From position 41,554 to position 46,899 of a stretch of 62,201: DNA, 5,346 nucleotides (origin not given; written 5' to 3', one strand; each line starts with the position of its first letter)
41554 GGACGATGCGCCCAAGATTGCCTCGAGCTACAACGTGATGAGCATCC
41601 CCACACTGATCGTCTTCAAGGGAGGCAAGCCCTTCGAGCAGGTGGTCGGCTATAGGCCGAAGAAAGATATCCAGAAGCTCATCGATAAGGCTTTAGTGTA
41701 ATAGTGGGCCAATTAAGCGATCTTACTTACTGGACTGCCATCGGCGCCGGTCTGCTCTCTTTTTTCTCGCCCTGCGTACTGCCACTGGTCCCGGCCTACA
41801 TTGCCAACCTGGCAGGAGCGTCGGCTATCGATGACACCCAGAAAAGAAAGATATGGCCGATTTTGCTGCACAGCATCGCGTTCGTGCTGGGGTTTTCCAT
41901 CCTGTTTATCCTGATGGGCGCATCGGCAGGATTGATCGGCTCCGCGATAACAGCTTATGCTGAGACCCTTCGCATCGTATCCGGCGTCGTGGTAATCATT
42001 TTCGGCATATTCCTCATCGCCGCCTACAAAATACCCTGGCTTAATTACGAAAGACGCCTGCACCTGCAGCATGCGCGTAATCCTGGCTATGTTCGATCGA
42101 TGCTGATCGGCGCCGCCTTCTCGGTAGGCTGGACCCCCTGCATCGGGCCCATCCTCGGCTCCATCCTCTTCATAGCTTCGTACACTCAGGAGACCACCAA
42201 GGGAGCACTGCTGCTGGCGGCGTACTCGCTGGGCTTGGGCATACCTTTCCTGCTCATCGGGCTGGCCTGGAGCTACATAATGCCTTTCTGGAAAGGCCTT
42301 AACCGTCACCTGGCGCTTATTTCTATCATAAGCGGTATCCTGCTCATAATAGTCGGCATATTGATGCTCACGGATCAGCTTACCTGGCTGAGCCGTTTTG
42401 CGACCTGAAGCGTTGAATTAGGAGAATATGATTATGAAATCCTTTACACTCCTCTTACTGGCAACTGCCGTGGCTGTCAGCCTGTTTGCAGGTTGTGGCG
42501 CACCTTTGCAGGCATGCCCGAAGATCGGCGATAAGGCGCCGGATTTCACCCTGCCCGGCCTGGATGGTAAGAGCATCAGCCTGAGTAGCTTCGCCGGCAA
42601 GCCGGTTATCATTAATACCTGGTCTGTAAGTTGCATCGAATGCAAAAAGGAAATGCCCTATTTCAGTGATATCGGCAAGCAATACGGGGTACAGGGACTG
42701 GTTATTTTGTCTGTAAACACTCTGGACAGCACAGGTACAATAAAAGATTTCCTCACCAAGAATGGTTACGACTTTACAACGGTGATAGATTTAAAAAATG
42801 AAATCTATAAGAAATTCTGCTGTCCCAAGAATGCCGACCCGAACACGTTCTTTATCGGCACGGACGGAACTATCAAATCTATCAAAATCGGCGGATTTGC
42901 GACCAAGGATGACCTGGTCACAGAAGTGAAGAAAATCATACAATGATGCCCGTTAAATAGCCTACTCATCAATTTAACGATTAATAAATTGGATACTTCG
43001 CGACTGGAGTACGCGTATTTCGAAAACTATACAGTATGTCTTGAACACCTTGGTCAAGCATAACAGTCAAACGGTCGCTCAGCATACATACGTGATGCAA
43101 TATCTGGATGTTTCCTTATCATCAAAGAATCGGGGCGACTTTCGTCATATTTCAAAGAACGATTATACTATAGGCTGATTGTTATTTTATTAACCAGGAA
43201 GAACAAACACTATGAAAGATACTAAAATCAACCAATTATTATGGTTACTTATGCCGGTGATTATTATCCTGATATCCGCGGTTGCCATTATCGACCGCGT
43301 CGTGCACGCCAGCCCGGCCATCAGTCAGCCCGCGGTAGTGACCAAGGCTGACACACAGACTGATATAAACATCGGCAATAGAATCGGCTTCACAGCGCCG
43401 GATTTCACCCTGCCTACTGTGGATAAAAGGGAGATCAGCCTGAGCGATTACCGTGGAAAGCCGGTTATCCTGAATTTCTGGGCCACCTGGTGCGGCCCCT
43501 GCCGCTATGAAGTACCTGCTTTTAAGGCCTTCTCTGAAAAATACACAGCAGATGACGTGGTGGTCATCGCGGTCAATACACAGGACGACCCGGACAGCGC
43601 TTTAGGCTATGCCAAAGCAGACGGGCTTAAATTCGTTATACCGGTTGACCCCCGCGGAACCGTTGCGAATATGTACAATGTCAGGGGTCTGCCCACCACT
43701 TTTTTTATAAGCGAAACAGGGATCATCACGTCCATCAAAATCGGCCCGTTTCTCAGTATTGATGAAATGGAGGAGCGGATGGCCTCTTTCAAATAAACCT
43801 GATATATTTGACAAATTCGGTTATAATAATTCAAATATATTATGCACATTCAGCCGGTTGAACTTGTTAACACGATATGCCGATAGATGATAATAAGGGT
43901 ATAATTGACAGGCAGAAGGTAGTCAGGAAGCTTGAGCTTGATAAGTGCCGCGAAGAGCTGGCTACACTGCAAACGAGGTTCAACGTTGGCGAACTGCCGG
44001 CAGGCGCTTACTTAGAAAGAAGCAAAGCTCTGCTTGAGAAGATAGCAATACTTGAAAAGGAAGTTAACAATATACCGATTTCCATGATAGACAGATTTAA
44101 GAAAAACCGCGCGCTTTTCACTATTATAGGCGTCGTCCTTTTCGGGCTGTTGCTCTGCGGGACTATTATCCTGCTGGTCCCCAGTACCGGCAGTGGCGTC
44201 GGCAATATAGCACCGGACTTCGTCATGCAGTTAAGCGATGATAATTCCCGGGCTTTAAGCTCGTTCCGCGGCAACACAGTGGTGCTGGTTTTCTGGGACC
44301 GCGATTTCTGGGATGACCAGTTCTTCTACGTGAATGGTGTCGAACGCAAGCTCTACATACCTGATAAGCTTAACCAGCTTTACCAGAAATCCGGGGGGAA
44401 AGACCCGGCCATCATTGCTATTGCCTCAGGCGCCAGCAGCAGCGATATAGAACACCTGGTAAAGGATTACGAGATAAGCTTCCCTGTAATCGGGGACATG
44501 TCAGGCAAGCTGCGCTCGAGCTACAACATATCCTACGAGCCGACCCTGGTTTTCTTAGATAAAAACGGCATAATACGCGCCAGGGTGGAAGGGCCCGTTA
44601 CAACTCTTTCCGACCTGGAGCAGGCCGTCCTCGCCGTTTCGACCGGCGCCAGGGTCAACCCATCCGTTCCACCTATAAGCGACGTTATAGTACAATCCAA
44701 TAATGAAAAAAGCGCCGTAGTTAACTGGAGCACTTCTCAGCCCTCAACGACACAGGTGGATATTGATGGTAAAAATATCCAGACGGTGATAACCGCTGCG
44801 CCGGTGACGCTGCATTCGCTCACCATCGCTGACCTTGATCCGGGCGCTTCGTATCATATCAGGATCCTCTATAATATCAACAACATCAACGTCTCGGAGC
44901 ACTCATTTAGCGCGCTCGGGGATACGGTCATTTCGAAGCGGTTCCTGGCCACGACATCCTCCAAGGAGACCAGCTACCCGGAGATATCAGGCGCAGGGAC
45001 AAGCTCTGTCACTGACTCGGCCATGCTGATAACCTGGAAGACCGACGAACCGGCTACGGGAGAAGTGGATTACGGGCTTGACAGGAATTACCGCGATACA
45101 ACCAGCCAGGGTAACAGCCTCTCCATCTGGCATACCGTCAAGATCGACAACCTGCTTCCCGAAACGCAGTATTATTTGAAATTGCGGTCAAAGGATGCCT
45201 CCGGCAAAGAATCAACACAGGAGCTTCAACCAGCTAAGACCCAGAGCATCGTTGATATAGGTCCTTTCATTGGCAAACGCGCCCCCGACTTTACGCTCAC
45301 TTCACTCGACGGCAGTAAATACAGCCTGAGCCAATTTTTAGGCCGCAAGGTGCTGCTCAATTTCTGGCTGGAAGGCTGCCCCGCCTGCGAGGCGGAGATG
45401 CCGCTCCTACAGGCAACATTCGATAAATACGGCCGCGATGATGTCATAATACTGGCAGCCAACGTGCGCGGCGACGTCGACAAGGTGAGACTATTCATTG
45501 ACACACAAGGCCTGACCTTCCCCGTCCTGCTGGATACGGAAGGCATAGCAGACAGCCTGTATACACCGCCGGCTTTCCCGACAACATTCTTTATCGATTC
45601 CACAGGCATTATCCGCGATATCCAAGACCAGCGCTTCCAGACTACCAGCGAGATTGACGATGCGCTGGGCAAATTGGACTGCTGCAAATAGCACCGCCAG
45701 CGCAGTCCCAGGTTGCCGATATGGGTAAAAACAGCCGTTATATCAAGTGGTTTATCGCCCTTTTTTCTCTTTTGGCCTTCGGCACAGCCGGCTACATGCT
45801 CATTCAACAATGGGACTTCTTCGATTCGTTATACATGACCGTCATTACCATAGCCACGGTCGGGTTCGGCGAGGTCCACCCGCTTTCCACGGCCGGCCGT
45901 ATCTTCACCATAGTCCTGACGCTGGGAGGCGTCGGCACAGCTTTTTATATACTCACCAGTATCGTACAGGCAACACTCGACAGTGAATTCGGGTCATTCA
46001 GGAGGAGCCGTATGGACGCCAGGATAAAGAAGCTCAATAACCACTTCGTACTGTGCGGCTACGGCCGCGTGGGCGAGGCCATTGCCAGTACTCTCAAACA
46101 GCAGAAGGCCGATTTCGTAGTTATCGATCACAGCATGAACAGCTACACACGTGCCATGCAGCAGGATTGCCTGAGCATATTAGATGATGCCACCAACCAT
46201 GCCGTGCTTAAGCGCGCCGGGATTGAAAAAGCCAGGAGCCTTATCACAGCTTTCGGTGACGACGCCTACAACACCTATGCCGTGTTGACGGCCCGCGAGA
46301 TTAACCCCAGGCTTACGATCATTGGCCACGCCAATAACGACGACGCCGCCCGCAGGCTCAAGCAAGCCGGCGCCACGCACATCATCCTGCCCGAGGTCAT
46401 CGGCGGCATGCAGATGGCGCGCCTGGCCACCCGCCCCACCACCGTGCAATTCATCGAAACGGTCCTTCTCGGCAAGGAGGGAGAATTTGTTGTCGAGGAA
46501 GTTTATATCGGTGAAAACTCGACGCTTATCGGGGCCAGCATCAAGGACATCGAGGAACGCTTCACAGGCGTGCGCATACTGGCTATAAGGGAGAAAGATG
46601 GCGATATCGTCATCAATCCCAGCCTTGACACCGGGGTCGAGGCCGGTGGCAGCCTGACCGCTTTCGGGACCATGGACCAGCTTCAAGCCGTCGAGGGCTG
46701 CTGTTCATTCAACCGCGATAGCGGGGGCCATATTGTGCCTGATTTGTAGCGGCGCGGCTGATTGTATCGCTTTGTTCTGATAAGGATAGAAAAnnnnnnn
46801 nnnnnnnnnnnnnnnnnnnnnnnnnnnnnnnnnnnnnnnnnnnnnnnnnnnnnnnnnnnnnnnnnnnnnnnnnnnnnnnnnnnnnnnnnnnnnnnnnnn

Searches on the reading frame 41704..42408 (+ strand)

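Call 69: search_protein_families(library=pfam, proteins=[window:41704-42408:+], max_evalue=0.0001)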
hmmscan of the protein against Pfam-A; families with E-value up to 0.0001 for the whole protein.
window:41704-42408:+ (234 aa): 2 families
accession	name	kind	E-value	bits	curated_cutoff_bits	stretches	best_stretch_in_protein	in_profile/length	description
PF02683.22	DsbD_TM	-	1.4e-21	77.3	27.1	1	11-223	7-216/219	Cytochrome C biogenesis protein transmembrane domain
PF13386.12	DsbD_2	-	7.5e-12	46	24.9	1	13-219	3-198/199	Cytochrome C biogenesis protein transmembrane region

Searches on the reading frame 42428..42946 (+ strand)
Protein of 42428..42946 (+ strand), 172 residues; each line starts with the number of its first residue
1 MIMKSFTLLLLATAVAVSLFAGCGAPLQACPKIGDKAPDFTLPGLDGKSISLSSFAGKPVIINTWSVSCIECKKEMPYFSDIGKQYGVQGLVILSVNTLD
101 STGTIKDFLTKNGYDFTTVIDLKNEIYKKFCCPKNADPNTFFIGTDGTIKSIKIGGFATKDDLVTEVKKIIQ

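Call 69: search_protein_families(library=pfam, proteins=[window:42428-42946:+], max_evalue=0.0001)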
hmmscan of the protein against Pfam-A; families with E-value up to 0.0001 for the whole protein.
window:42428-42946:+ (172 aa): 2 families
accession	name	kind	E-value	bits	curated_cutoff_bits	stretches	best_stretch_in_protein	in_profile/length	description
PF00578.27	AhpC-TSA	-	4.6e-26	91.6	26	1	33-151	1-123/124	AhpC/TSA family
PF08534.16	Redoxin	-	2.6e-17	63.4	26.6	1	33-159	2-138/148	Redoxin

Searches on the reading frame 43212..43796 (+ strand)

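Call 70: search_protein_families(library=pfam, proteins=[window:43212-43796:+], max_evalue=0.0001)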
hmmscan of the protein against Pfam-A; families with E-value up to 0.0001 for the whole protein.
window:43212-43796:+ (194 aa): 5 families
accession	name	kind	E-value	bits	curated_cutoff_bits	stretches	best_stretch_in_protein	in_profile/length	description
PF00578.27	AhpC-TSA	-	8.7e-32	110.1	26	1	58-174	1-123/124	AhpC/TSA family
PF08534.16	Redoxin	-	1.1e-28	100.3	26.6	1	60-181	4-137/148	Redoxin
PF00085.26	Thioredoxin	-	2.7e-12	47.1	23.5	1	82-130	18-65/103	Thioredoxin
PF13905.12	Thioredoxin_8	-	3.8e-11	43.6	27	1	82-169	1-91/94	Thioredoxin-like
PF13098.12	Thioredoxin_2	-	2.1e-07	31.7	27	1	82-171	5-87/104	Thioredoxin-like domain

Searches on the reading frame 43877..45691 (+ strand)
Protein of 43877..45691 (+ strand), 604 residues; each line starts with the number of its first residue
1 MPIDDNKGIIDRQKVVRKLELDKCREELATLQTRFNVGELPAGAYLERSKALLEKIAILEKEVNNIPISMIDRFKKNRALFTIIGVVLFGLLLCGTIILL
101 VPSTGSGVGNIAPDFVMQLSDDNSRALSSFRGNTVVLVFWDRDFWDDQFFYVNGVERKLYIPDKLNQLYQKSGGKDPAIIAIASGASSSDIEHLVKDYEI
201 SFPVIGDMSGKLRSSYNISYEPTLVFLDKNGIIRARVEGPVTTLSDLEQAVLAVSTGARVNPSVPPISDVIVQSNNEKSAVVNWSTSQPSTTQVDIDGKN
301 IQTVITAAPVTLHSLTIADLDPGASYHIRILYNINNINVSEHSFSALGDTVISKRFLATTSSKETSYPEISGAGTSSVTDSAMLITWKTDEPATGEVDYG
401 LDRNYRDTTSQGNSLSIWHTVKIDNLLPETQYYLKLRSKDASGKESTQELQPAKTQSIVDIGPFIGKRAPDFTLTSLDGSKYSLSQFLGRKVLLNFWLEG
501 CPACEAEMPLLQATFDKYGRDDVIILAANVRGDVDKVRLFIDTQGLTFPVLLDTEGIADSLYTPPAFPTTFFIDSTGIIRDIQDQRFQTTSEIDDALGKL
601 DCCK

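Call 70: search_protein_families(library=pfam, proteins=[window:43877-45691:+], max_evalue=0.0001)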
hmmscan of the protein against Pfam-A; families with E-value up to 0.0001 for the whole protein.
window:43877-45691:+ (604 aa): 6 families
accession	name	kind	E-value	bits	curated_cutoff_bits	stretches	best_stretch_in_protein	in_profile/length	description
PF00578.27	AhpC-TSA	-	9.3e-38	129.4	26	2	465-581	1-123/124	AhpC/TSA family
PF08534.16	Redoxin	-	2.4e-29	102.5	26.6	2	466-596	3-147/148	Redoxin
PF00041.27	fn3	-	9e-12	45.5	25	1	266-335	2-70/84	Fibronectin type III domain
PF16656.11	Pur_ac_phosph_N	-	3.4e-10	40.8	30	1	379-440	11-82/93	Purple acid Phosphatase, N-terminal domain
PF13905.12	Thioredoxin_8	-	1.5e-08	35.3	27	0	161-232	19-93/94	Thioredoxin-like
PF13098.12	Thioredoxin_2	-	5e-05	24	27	0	211-242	66-96/104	Thioredoxin-like domain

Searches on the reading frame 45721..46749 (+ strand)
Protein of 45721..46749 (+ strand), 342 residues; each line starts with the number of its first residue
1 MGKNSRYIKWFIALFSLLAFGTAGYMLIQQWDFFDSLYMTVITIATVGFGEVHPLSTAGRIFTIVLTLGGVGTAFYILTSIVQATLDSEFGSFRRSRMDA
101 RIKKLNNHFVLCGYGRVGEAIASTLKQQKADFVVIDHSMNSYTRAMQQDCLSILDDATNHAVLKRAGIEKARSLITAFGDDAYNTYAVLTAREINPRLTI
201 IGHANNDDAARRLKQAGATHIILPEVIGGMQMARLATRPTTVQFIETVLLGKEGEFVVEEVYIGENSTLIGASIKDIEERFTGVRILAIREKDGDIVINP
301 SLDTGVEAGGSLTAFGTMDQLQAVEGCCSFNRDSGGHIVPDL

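Call 70: search_protein_families(library=pfam, proteins=[window:45721-46749:+], max_evalue=0.0001)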
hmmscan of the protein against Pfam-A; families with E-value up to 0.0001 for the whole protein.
window:45721-46749:+ (342 aa): 3 families
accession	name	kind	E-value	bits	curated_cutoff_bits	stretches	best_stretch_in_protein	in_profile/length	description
PF02254.24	TrkA_N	-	7.9e-31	107.2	23.8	1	109-224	1-116/116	TrkA-N domain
PF07885.22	Ion_trans_2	-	1.8e-18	66.6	22.5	1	13-84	2-76/79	Ion channel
PF02080.26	TrkA_C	-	6.6e-12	45.6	27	1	258-325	1-67/71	TrkA-C domain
